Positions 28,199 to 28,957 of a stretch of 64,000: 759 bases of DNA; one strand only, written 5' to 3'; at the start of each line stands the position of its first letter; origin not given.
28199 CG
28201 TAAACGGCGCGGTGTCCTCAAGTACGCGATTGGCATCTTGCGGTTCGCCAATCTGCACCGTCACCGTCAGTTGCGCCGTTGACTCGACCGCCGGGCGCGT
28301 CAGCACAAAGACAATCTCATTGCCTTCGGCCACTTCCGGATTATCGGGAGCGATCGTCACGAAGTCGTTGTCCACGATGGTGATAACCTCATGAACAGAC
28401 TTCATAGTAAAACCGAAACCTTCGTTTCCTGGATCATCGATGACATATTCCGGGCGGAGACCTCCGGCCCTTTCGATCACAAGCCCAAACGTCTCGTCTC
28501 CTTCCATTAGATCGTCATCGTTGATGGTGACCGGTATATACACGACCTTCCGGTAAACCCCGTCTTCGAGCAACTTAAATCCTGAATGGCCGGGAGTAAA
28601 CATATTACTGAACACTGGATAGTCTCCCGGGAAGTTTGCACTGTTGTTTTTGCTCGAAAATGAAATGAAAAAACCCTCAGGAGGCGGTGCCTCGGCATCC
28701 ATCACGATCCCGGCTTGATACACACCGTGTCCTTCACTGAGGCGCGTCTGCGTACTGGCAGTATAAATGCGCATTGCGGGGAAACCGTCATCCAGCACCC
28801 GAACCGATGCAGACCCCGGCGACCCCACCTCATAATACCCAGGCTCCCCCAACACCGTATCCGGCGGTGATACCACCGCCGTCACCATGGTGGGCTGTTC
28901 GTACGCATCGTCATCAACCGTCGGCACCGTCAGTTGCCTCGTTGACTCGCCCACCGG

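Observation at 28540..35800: Localized ~100-145-bp hypervariable cassettes embedded in near-identical frameworks of the a-type Calx-beta-like domains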

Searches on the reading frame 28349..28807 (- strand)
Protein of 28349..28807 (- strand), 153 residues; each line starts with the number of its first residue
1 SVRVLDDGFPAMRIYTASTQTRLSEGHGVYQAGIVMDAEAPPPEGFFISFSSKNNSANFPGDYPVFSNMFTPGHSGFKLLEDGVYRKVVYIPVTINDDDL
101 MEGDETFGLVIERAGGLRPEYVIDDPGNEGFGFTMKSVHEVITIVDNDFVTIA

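Call 13: find_related_loci(query=window:28349-28807:-, collection=genome_contigs, flank=10000)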
Query window:28349-28807:- (153 aa) in genome_contigs; peptide patterns used: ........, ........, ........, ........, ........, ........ (x = any residue, [..] = any of these).
75 stretches matched a pattern, but none encodes a relative of the query by tblastn (E <= 1e-3).

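Call 17: find_homologous_proteins(query=window:28349-28807:-, max_evalue=0.00001)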
Query window:28349-28807:- (153 aa): 1 proteins with E <= 0.00001 among 10 candidates.
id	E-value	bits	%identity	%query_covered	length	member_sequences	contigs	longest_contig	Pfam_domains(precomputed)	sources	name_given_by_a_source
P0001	1.0e-73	264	98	80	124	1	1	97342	-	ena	-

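Call 19: find_encoding_contigs(protein=P0001, flank=10000, max_places=6)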
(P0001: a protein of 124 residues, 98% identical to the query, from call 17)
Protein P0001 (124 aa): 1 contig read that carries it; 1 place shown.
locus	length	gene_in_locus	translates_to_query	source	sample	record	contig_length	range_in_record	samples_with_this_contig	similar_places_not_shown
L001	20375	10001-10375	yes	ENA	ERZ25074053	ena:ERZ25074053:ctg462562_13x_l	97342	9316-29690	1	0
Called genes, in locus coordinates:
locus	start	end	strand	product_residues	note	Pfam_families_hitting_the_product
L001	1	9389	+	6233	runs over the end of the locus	?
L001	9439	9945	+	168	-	-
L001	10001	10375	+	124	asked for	-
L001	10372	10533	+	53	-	-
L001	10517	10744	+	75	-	-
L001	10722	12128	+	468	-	PF03160:Calx-beta (faint)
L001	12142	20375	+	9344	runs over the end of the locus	-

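Call 33: find_homologous_proteins(query=A1, max_evalue=0.001)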
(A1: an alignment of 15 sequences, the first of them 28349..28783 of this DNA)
Query A1 (15 sequences) (145 aa, profile of the alignment): 6 proteins with E <= 0.001 among 4599 candidates.
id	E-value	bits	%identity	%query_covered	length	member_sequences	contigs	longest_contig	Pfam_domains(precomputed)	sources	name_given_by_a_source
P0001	1.7e-38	150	98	84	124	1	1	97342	-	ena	-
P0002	2.1e-29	121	27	68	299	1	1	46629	-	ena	-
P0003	8.4e-19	86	39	39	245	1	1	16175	-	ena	-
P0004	3.6e-15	74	35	23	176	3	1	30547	-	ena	-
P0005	1.2e-6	47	45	14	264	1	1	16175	-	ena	-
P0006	6.1e-4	38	92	9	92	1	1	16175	-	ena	-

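Call 35: find_encoding_contigs(protein=P0003, flank=10000, max_places=4)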
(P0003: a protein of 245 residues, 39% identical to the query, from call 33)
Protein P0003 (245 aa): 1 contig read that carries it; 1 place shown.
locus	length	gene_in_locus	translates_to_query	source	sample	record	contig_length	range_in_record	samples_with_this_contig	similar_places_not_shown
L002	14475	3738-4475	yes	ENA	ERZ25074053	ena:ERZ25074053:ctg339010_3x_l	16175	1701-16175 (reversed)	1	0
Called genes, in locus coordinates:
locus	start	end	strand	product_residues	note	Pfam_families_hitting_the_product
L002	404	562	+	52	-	-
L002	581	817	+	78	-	-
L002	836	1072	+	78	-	-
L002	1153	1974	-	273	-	-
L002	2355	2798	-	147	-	PF13565:HTH_32 (faint)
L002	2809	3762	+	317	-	-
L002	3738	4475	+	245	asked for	-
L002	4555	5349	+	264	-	-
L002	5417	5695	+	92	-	-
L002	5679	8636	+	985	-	-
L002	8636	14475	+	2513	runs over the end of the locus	?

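Call 36: find_encoding_contigs(protein=P0002, flank=10000, max_places=4)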
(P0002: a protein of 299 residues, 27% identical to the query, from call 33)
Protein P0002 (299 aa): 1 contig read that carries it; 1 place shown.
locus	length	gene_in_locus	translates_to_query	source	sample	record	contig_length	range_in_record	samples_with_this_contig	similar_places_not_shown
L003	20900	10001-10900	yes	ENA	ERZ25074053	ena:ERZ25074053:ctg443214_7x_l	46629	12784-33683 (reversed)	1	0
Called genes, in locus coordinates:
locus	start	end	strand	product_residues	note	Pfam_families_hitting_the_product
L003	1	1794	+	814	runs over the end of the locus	-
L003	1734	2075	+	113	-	-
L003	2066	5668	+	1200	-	-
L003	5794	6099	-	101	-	-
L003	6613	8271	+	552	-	PF01609:DDE_Tnp_1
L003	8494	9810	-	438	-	PF13518:HTH_28, PF13551:HTH_29 (weak), PF13565:HTH_32, PF13683:rve_3 (weak)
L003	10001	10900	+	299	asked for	-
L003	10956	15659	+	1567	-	PF03160:Calx-beta (faint), PF18672:PilZN1 (faint)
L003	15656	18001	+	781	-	PF03160:Calx-beta (faint)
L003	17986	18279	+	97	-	-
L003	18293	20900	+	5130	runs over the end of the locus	?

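Call 37: find_encoding_contigs(protein=P0004, flank=10000, max_places=4)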
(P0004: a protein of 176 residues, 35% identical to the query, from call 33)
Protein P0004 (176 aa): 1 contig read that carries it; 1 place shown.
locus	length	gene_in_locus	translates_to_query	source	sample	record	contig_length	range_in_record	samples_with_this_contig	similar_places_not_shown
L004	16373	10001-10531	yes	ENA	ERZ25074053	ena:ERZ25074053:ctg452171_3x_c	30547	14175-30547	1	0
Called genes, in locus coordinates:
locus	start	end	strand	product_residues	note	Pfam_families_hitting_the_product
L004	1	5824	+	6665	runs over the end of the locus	?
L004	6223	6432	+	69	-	-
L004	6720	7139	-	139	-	-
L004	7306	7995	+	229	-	-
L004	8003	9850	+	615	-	-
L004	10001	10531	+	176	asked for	-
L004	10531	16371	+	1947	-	?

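Call 43: predict_structure(alignment_id=A1)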
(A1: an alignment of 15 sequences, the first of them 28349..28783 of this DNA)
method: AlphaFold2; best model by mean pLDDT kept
length: 145 residues; sequences in the alignment: 15
mean_pLDDT: 80.9   pTM: 0.76
mean pLDDT of the five models: 80.9, 80.3, 80.2, 77.7, 77.3
residues with pLDDT >= 90: 39; 70-90: 77; 50-70: 25; < 50: 4
segments of 3 or more residues with pLDDT < 50: 142-145
pLDDT, mean of each block of 10 residues (from residue 1): 91 81 91 88 73 65 87 95 77 77 85 87 71 83 46
secondary structure, 60 per line:
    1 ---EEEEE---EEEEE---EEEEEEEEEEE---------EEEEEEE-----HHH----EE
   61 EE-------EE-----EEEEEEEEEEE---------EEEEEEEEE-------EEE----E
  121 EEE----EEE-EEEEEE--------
elements in order: E4-8 E12-16 E20-30 E40-46 E59-62 E77-87 E97-105 E113-115 E120-123 E128-130 E132-137

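Call 47: fold_search(model_id=the predicted structure, library=pdb)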
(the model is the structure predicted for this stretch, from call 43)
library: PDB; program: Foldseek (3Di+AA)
matches with E <= 10: 1836; with E <= 0.001: 32
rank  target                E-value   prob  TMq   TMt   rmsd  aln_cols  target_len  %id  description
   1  2dpk                  5.1e-08  1.00  0.64  0.73   3.7       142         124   18  The Crystal Structure of the Primary Ca2+ Sensor of the Na+/Ca2+ Exchanger (released 2006-06-13)
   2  3e9t_B                6.0e-08  1.00  0.64  0.80   3.5       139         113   16  Crystal structure of Apo-form Calx CBD1 domain (released 2009-09-01)
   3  3e9t_A                7.1e-08  1.00  0.63  0.79   3.5       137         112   15  Crystal structure of Apo-form Calx CBD1 domain (released 2009-09-01)
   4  3gin_B                4.0e-07  1.00  0.68  0.83   2.7       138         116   18  Crystal structure of E454K-CBD1 (released 2009-04-21)
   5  3ead_B                7.8e-07  1.00  0.63  0.78   4.2       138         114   15  Crystal structure of CALX-CBD1 (released 2009-09-08)
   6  3ead_A                8.2e-07  1.00  0.57  0.72   4.2       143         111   16  Crystal structure of CALX-CBD1 (released 2009-09-08)
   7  8sgj_A                9.2e-07  1.00  0.68  0.15   7.5       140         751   21  Cryo-EM structure of human NCX1 in apo inactivated state (released 2023-10-11)
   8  8sgt_A                9.2e-07  1.00  0.67  0.15  10.0       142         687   20  Cryo-EM structure of human NCX1 in Ca2+ bound, activated state (group II in the presence of 0.5 mM Ca2+) (released 2023-10-11)
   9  3gin_A                1.0e-06  1.00  0.64  0.78   3.1       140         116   18  Crystal structure of E454K-CBD1 (released 2009-04-21)
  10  9iv8                  1.1e-06  1.00  0.69  0.15   3.0       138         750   20  Cryo-EM structure of human NCX1 in PIP2 diC8 bound state (released 2025-03-19)
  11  2qvk                  2.2e-06  1.00  0.58  0.68   4.1       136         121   15  The second Ca2+-binding domain of the Na+-Ca2+ exchanger is essential for regulation: crystal structures and mutational  (released 2007-11-13)
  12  2qvm                  2.8e-06  1.00  0.57  0.70   4.2       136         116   15  The second Ca2+-binding domain of the Na+-Ca2+ exchanger is essential for regulation: crystal structures and mutational  (released 2007-11-13)
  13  3rb7_E                3.5e-06  1.00  0.58  0.36   3.8       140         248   15  Crystal structure of CBD12 from CALX1.2 (released 2011-11-02)
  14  3ead_C                4.1e-06  1.00  0.60  0.76   3.6       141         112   15  Crystal structure of CALX-CBD1 (released 2009-09-08)
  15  3rb7_A                6.5e-06  1.00  0.55  0.34   4.4       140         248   16  Crystal structure of CBD12 from CALX1.2 (released 2011-11-02)
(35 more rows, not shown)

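Call 48: search_solved_structures(query=A1, max_evalue=10, show_alignments=3)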
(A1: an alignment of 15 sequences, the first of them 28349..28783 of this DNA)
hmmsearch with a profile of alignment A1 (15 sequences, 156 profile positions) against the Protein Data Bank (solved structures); distinct sequences matched with E-value up to 10: 5.
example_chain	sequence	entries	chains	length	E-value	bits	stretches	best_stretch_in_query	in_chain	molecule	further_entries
2fws_A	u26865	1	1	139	0.026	17.9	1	72-153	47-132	Sodium/calcium exchanger 1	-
2dpk_A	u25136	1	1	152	0.033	17.6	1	72-153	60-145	Sodium/calcium exchanger 1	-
8sgi_A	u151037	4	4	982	0.18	15.1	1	72-153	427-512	Sodium/calcium exchanger 1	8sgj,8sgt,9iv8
3gin_A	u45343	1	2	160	0.49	13.8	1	72-153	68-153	Sodium/calcium exchanger 1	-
8jp0_A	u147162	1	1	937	0.88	12.9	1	73-153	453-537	Sodium/calcium exchanger 1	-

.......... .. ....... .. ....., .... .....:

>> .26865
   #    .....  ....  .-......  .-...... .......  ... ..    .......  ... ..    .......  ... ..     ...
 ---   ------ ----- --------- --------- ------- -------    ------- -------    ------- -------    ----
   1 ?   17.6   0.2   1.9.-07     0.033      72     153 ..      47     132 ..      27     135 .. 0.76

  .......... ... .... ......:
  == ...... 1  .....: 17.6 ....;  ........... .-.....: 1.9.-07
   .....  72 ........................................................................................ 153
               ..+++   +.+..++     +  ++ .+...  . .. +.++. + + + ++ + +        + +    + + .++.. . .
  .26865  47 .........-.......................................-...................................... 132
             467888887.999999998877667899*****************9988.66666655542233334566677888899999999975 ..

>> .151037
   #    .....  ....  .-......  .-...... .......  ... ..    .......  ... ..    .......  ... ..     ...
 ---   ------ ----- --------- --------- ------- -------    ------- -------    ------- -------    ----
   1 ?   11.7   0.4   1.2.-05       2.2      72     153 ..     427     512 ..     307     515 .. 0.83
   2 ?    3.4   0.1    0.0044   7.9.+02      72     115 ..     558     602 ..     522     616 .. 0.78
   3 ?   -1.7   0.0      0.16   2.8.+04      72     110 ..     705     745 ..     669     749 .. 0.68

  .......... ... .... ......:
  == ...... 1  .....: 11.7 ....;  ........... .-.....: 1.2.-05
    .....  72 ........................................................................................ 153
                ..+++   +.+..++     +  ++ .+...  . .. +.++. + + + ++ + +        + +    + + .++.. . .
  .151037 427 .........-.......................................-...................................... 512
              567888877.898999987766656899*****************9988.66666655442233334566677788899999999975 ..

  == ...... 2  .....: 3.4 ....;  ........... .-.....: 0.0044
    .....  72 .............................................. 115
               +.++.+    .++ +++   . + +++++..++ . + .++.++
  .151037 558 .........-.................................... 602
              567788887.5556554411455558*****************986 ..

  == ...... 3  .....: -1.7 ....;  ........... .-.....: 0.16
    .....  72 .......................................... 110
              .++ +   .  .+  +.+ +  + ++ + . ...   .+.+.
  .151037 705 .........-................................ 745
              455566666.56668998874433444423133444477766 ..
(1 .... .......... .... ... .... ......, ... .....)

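Call 82: search_protein_representatives(alignment_id=A1)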
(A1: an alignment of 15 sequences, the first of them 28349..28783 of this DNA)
Query: 15 sequences, 156 profile positions. Proteins with E-value up to 0.001 (for the whole library): 772; up to 1e-10: 174; up to 1e-30: 20. The best 150 are listed.
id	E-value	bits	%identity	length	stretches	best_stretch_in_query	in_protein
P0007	3.4e-165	560.1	-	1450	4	1-156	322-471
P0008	3.9e-82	290.3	-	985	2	1-156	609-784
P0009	1.2e-79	282.1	-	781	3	1-156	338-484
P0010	2.1e-65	235.9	-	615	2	2-156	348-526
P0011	1.9e-46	174.4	-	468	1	1-156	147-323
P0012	2.9e-46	173.7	-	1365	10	10-151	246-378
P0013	1.4e-43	165.0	-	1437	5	1-134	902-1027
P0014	2.9e-43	164.0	-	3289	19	52-117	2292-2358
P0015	3.3e-43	163.8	-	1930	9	23-153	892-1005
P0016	1.7e-42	161.5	-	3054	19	79-117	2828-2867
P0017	6.0e-42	159.7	-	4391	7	13-152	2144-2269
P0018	6.9e-41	156.3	-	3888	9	23-153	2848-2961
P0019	2.0e-40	154.7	-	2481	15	43-116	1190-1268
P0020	6.1e-39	149.9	-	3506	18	91-118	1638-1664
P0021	2.9e-37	144.5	-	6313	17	64-156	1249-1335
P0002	6.8e-30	120.5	-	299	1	1-118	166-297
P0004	1.1e-15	74.3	-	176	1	1-64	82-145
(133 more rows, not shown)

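Call 84: find_encoding_contigs(protein=P0007, flank=10000, max_places=4)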
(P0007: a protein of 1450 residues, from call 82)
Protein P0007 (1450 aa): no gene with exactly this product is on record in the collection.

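Call 85: search_protein_families(library=pfam, proteins=[window:28349-28783:-], max_evalue=10)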
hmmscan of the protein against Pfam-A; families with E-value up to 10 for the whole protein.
window:28349-28783:- (145 aa): 1 family
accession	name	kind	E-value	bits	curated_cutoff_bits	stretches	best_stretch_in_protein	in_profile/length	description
PF03160.20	Calx-beta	-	0.0004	20.8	27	1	81-106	72-97/119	Calx-beta domain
